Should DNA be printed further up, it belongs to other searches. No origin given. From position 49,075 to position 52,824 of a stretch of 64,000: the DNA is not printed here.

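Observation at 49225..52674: Corrinoid reductive activase (RACo-like) carrying an inserted GltD-like NAD(P)H/FAD/Fe-S module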

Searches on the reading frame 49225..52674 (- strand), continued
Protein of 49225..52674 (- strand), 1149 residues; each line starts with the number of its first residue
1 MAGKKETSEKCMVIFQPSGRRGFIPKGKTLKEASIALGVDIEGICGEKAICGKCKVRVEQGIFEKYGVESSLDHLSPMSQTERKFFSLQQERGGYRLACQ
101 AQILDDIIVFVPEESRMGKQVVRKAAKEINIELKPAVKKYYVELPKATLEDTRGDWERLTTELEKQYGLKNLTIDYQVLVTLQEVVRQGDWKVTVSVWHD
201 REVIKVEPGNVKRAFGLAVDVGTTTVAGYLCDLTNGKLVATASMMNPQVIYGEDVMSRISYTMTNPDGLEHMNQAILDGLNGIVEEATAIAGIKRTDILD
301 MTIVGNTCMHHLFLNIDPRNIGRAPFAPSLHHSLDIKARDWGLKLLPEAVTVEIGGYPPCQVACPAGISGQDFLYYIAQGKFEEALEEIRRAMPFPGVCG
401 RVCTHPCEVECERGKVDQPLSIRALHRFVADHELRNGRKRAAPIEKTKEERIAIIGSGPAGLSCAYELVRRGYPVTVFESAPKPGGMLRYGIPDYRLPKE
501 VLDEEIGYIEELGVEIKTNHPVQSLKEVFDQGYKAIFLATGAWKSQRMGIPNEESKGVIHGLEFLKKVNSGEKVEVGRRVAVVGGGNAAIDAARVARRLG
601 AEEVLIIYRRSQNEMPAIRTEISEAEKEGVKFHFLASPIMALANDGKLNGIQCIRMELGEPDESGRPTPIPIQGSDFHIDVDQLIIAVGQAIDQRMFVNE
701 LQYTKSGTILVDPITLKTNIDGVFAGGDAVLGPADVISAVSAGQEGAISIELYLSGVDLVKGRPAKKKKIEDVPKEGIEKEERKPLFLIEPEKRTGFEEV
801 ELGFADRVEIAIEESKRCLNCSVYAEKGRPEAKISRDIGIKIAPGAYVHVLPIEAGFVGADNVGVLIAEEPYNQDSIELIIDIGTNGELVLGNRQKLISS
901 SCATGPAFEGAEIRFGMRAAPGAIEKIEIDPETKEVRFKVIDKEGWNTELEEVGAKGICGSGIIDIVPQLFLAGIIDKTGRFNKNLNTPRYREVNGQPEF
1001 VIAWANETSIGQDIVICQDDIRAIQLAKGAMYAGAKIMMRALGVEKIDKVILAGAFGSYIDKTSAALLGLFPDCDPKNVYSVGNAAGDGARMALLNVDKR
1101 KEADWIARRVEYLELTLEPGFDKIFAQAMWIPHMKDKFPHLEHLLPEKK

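Call 65: search_protein_families(library=pfam, proteins=[P0132, P0144, P0145, P0187, P0193, P0122, P0126, P0121], max_evalue=0.00001)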
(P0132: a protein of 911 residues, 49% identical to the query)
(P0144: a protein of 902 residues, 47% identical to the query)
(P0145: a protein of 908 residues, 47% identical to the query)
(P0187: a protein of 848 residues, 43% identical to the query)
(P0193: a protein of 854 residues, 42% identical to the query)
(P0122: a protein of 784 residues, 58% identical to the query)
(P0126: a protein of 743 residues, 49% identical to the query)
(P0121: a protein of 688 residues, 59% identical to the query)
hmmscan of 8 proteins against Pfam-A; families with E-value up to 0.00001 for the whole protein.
P0132 (911 aa): 5 families
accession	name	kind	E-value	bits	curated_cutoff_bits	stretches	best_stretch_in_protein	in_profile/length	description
PF14574.11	RACo_C_ter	-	7.5e-93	310.8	27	1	375-629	2-256/261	C-terminal domain of RACo the ASKHA domain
PF17651.6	Raco_middle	-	2.4e-53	180.5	26.8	1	209-367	1-159/163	RACo middle region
PF17650.6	RACo_linker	-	8.2e-22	77.3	26.2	1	120-205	3-84/86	RACo linker region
PF01208.23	URO-D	-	1.5e-11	44.4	23.9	1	712-861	99-263/346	Uroporphyrinogen decarboxylase (URO-D)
PF00111.32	Fer2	-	3.1e-10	40.3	21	1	9-95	5-76/77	2Fe-2S iron-sulfur cluster binding domain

P0144 (902 aa): 5 families
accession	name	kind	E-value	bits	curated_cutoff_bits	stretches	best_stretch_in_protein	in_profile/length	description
PF14574.11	RACo_C_ter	-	2.6e-89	299.2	27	1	363-620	2-256/261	C-terminal domain of RACo the ASKHA domain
PF17651.6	Raco_middle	-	1.3e-49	168.4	26.8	1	198-356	1-159/163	RACo middle region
PF17650.6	RACo_linker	-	8.4e-20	70.8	26.2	1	114-195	7-85/86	RACo linker region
PF01208.23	URO-D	-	1.9e-15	57.2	23.9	1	643-847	39-255/346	Uroporphyrinogen decarboxylase (URO-D)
PF00111.32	Fer2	-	2.6e-08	34.1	21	1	8-85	4-76/77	2Fe-2S iron-sulfur cluster binding domain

P0145 (908 aa): 5 families
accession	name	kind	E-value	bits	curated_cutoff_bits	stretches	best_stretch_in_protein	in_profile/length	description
PF14574.11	RACo_C_ter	-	2.2e-87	292.9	27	1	374-625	2-254/261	C-terminal domain of RACo the ASKHA domain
PF17651.6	Raco_middle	-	1.5e-52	178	26.8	1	209-366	1-158/163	RACo middle region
PF17650.6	RACo_linker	-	2.4e-20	72.6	26.2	1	122-204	4-83/86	RACo linker region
PF01208.23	URO-D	-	1.7e-13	50.8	23.9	1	663-851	52-252/346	Uroporphyrinogen decarboxylase (URO-D)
PF00111.32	Fer2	-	3.8e-06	27.2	21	0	9-96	5-76/77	2Fe-2S iron-sulfur cluster binding domain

P0187 (848 aa): 5 families
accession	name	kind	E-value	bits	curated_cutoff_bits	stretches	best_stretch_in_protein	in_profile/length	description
PF14574.11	RACo_C_ter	-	1.4e-85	286.9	27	1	365-617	2-255/261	C-terminal domain of RACo the ASKHA domain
PF17651.6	Raco_middle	-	1e-53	181.8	26.8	1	200-358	1-159/163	RACo middle region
PF17650.6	RACo_linker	-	2.9e-16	59.5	26.2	1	110-195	4-85/86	RACo linker region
PF01208.23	URO-D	-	2.7e-12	46.8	23.9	1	686-826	143-288/346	Uroporphyrinogen decarboxylase (URO-D)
PF00111.32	Fer2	-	4.8e-12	46.1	21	1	10-84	5-76/77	2Fe-2S iron-sulfur cluster binding domain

P0193 (854 aa): 4 families
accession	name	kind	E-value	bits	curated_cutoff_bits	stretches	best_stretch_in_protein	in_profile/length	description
PF14574.11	RACo_C_ter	-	3.9e-83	279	27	1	362-615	2-257/261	C-terminal domain of RACo the ASKHA domain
PF17651.6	Raco_middle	-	4e-47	160.3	26.8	1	197-355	1-159/163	RACo middle region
PF17650.6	RACo_linker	-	1.1e-14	54.4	26.2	1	111-194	3-85/86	RACo linker region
PF00111.32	Fer2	-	1.3e-10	41.5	21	1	7-86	4-76/77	2Fe-2S iron-sulfur cluster binding domain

P0122 (784 aa): 5 families
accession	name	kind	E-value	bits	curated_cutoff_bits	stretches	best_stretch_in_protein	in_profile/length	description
PF14574.11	RACo_C_ter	-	2.2e-92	309.3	27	1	385-652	1-260/261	C-terminal domain of RACo the ASKHA domain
PF17651.6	Raco_middle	-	1.7e-53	181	26.8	1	222-379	2-159/163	RACo middle region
PF17650.6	RACo_linker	-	2.2e-22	79.1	26.2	1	127-217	3-84/86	RACo linker region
PF00027.35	cNMP_binding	-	1.7e-09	38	27.5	1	692-777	2-88/89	Cyclic nucleotide-binding domain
PF00111.32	Fer2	-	4e-06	27.1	21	1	22-60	12-51/77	2Fe-2S iron-sulfur cluster binding domain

P0126 (743 aa): 4 families
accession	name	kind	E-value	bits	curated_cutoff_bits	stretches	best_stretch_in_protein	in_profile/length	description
PF14574.11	RACo_C_ter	-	1.5e-84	283.6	27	1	394-695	3-260/261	C-terminal domain of RACo the ASKHA domain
PF17651.6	Raco_middle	-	1.8e-46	158.2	26.8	1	228-384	1-157/163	RACo middle region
PF17650.6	RACo_linker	-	2.4e-21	75.8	26.2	1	141-224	3-84/86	RACo linker region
PF00111.32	Fer2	-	1.6e-09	38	21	1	27-81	3-53/77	2Fe-2S iron-sulfur cluster binding domain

P0121 (688 aa): 4 families
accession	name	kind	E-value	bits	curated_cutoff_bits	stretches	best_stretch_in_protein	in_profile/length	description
PF14574.11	RACo_C_ter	-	1.4e-93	313.2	27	1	406-677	1-260/261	C-terminal domain of RACo the ASKHA domain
PF17651.6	Raco_middle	-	4.9e-49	166.5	26.8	2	212-289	1-78/163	RACo middle region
PF17650.6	RACo_linker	-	8.1e-23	80.5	26.2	1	127-209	5-85/86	RACo linker region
PF00111.32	Fer2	-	2.2e-07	31.2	21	1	13-99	4-75/77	2Fe-2S iron-sulfur cluster binding domain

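Call 66: list_cluster_members(proteins=[P0001, P0003, P0028])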
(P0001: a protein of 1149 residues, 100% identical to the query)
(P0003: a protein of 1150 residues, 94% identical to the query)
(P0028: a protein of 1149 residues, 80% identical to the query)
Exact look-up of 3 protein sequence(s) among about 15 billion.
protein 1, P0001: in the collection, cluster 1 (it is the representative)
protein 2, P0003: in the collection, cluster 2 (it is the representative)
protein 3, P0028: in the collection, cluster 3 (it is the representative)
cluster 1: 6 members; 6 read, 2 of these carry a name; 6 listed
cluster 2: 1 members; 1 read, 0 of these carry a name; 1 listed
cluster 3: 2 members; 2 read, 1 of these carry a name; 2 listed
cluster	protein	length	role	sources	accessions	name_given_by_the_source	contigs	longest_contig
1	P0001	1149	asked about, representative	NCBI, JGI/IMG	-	-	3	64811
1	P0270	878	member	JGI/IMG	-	NADPH-dependent glutamate synthase beta subunit-like oxidoreductase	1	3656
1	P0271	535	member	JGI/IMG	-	hypothetical protein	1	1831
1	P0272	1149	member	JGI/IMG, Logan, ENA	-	-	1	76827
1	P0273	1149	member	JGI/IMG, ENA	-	-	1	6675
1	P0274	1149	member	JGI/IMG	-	-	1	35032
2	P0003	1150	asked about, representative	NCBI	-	-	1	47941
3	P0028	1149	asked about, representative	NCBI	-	-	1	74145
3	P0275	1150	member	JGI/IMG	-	uncharacterized 2Fe-2S/4Fe-4S cluster protein (DUF4445 family)/thioredoxin reductase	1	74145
